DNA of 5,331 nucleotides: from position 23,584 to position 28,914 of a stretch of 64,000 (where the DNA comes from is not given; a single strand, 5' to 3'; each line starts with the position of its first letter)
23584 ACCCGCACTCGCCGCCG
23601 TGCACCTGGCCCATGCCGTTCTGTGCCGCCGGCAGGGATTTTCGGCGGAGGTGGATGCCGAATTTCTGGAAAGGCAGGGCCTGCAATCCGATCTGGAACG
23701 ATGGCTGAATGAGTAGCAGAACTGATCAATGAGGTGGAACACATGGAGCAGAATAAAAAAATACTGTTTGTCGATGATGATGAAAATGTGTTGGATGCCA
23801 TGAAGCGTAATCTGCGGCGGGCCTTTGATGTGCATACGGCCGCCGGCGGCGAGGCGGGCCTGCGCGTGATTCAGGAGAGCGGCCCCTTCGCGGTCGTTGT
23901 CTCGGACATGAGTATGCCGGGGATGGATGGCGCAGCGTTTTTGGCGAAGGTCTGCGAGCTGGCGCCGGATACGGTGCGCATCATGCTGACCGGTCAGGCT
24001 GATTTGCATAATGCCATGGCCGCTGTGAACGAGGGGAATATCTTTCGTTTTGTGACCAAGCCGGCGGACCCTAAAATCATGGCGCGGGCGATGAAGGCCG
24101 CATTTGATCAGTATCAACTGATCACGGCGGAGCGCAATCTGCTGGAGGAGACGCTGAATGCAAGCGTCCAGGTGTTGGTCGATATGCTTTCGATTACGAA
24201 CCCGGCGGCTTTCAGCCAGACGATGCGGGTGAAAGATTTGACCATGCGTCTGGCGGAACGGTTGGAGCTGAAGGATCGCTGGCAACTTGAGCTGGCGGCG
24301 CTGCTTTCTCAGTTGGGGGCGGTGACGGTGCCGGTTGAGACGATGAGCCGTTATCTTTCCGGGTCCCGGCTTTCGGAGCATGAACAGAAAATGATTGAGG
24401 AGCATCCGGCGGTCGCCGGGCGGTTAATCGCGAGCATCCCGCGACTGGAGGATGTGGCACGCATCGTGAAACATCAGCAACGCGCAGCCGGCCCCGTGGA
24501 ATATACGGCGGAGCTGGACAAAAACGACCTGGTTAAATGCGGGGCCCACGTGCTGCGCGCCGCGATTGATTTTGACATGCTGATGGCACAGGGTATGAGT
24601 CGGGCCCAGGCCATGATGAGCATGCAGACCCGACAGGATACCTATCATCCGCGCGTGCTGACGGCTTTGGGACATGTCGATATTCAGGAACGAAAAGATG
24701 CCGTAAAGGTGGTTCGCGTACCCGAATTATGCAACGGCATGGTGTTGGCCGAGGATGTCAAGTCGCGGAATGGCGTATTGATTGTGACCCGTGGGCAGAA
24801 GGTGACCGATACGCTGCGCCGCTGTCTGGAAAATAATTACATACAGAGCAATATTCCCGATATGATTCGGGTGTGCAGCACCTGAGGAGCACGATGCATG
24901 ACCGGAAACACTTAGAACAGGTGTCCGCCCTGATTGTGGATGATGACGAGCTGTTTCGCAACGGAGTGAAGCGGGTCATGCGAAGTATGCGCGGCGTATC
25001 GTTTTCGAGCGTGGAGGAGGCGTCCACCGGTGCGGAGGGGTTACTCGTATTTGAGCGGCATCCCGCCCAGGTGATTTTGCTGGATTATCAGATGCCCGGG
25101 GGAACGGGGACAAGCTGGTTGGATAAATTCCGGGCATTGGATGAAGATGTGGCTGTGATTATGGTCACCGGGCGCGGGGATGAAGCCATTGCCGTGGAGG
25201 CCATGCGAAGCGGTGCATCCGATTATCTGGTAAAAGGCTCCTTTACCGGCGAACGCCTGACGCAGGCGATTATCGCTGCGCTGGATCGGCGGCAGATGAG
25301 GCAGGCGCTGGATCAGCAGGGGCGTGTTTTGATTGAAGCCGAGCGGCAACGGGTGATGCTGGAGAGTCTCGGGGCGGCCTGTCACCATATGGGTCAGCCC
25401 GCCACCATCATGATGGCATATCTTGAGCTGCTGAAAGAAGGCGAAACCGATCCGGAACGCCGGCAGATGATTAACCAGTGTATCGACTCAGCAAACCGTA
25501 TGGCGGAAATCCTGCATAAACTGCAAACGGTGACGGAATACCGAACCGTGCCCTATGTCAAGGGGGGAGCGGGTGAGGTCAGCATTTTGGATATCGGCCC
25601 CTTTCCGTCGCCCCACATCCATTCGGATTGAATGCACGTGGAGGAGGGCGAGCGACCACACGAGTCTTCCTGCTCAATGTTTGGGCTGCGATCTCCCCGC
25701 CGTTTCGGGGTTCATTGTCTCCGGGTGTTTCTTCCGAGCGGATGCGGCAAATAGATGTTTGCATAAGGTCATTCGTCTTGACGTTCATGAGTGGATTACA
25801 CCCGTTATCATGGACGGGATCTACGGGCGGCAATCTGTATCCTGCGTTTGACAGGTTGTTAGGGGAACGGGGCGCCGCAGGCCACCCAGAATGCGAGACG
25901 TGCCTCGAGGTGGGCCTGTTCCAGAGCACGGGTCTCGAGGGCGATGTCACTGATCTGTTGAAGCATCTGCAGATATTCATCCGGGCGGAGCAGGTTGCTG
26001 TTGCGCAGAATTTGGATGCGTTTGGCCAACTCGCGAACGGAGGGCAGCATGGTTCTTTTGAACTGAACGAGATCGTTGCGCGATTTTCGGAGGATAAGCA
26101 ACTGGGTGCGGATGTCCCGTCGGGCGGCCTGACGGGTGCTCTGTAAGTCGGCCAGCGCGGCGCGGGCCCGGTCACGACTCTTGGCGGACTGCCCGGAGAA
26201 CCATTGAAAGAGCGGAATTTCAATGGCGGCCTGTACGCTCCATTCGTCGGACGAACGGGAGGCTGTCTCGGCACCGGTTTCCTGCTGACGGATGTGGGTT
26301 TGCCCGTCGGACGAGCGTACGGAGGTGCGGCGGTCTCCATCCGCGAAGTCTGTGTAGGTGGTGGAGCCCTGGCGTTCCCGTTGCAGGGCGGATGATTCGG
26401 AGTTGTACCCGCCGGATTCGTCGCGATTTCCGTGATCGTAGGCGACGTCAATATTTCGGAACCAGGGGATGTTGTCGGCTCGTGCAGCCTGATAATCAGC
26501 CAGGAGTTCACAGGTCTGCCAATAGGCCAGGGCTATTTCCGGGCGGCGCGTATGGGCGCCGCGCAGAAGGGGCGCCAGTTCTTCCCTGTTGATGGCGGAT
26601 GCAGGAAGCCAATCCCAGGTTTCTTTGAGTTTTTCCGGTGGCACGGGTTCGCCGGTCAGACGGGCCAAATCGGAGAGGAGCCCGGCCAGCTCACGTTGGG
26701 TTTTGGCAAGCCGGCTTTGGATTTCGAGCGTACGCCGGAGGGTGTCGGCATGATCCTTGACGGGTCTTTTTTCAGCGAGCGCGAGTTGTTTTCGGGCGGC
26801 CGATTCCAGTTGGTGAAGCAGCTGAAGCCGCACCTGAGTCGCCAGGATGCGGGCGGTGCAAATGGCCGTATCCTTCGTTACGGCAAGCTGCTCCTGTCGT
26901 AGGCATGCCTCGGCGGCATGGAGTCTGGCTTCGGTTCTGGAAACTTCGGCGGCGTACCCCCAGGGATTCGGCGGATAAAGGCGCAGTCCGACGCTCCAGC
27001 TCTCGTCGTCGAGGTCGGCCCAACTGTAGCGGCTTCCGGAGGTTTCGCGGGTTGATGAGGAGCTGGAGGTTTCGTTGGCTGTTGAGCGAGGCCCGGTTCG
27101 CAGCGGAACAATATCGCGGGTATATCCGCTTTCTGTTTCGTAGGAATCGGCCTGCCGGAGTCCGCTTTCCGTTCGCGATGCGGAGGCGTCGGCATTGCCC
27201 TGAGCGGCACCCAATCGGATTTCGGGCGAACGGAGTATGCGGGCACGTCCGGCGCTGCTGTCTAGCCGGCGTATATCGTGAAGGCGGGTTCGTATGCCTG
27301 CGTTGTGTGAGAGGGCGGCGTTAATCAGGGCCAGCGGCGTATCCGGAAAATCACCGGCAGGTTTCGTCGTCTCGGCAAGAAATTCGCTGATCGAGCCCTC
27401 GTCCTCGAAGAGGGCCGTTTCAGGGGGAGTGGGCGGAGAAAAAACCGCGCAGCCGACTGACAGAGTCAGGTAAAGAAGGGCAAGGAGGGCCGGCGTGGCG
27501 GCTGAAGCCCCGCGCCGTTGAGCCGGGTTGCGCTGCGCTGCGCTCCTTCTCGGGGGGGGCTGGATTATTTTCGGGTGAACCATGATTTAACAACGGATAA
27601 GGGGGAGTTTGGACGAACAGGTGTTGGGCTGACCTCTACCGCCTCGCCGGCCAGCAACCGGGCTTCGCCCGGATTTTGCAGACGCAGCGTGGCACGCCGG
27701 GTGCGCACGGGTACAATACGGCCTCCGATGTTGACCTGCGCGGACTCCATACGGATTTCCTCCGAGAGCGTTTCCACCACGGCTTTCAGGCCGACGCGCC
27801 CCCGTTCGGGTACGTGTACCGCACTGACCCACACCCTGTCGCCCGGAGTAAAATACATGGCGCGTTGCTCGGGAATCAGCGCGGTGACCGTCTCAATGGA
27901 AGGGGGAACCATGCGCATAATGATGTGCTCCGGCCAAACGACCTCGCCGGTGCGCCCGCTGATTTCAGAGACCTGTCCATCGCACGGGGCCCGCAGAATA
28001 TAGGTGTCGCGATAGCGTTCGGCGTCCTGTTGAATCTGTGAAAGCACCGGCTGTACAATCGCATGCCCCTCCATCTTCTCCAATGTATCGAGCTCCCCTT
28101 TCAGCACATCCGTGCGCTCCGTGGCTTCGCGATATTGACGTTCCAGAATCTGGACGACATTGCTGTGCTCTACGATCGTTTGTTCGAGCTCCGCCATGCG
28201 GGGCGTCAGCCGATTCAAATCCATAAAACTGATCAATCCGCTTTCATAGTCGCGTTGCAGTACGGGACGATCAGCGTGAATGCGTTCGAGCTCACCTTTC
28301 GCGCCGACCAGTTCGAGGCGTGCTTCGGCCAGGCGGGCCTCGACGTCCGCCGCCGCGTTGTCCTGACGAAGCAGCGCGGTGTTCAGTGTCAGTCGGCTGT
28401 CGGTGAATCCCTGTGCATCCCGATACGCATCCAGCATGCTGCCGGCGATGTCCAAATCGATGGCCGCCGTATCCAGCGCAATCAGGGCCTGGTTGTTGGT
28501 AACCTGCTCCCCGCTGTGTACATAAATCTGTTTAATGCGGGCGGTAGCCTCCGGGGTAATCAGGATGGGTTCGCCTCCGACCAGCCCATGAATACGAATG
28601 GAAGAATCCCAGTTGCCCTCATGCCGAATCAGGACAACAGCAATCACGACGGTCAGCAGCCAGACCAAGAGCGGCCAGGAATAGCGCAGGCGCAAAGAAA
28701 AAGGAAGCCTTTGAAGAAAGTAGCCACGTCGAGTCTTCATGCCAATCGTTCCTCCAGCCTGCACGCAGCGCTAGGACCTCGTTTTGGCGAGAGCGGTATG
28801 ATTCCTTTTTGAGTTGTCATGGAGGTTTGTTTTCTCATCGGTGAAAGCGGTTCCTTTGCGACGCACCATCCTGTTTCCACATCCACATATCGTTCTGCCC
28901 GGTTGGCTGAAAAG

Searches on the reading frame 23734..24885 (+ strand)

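Call 38: search_protein_families(library=pfam, proteins=[window:23734-24885:+], max_evalue=0.0001)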
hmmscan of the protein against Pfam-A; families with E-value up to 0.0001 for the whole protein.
window:23734-24885:+ (383 aa): 2 families
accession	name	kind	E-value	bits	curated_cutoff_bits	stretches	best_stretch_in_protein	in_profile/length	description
PF13487.12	HD_5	-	1.6e-25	90.2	27.2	1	147-307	2-169/170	HD domain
PF00072.30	Response_reg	-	4.4e-18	65.9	30.2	1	10-117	1-107/111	Response regulator receiver domain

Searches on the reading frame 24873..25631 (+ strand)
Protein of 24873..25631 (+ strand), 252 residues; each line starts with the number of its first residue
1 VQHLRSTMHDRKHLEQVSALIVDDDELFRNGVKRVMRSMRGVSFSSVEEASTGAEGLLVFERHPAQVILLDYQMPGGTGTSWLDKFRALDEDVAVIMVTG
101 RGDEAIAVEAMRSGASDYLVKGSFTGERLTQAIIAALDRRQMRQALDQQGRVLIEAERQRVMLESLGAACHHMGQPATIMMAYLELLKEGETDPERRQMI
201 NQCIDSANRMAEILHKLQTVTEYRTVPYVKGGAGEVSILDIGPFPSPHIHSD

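Call 38: search_protein_families(library=pfam, proteins=[window:24873-25631:+], max_evalue=0.0001)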
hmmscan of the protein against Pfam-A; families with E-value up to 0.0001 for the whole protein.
window:24873-25631:+ (252 aa): 2 families
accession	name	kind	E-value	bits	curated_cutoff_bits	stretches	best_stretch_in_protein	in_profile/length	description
PF00072.30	Response_reg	-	2.7e-22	79.5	30.2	1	20-133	2-110/111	Response regulator receiver domain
PF00512.31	HisKA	-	1.2e-07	32.2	26.9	1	166-217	6-57/66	His Kinase A (phospho-acceptor) domain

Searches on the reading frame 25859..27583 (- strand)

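Call 71: search_protein_families(library=pfam, proteins=[window:25859-27583:-], max_evalue=0.0001)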
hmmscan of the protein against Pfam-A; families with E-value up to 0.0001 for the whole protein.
window:25859-27583:- (574 aa): 1 family
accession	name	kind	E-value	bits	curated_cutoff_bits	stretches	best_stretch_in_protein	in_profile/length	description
PF02321.23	OEP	-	1.3e-14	54.9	22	2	85-306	3-175/187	Outer membrane efflux protein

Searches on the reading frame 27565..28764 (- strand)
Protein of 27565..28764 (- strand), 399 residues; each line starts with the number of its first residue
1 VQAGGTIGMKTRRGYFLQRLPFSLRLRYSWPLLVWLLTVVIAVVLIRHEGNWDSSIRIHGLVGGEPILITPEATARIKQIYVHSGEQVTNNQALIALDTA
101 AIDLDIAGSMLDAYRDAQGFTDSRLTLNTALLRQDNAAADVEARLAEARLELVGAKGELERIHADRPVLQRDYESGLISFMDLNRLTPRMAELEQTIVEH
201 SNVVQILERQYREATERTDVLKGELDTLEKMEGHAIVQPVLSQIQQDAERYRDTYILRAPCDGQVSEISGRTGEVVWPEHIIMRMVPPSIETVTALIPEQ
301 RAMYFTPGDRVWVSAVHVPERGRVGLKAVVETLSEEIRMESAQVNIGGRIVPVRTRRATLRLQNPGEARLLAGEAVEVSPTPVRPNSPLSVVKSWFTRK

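Call 71: search_protein_families(library=pfam, proteins=[window:27565-28764:-], max_evalue=0.0001)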
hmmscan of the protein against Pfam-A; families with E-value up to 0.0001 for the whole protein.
window:27565-28764:- (399 aa): 2 families
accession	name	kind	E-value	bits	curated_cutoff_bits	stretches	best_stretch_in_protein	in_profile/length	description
PF16576.10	HlyD_D23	-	1.1e-07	31.9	30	0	228-325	83-179/214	Barrel-sandwich domain of CusB or HlyD membrane-fusion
PF13437.12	HlyD_3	-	1.4e-06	29.4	22.2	0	257-335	2-78/106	HlyD family secretion protein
